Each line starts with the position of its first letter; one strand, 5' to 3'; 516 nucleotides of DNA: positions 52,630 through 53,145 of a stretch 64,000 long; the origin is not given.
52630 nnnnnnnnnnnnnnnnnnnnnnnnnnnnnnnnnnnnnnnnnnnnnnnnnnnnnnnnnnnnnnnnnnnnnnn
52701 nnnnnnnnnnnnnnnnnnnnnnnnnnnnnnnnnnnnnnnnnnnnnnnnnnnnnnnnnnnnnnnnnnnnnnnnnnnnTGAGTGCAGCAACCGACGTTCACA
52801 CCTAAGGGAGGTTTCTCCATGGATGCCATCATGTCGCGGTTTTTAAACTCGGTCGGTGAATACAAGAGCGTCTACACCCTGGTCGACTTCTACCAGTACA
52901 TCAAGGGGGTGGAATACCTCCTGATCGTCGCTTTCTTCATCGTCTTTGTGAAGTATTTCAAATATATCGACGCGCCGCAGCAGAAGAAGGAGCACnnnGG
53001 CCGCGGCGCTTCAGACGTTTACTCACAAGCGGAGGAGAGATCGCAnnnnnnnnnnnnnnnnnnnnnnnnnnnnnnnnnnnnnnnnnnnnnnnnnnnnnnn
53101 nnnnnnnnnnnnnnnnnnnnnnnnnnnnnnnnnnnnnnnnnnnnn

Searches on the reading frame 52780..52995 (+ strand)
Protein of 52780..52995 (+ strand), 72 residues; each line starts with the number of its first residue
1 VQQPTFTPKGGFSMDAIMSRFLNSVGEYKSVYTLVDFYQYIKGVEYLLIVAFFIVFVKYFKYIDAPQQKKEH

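Call 3: search_protein_families(library=pfam, max_evalue=1, proteins=[window:52780-52995:+])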
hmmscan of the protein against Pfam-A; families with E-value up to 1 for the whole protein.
seq(72 aa): 1 family
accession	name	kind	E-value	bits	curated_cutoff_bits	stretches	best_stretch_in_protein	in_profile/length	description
PF18922.5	DUF5672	-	0.11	12.6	24.4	1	14-50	4-40/164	Protein of unknown function (DUF5672)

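Call 4: search_protein_families(library=ncbifam, max_evalue=1, proteins=[window:52780-52995:+])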
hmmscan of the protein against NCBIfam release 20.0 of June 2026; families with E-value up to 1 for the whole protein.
seq(72 aa): 1 family
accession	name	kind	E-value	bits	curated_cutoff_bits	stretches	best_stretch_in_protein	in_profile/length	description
NF045712.1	sulf_resp_HmcD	equivalog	0.0058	16.6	34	1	32-59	2-29/38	sulfate respiration complex protein HmcD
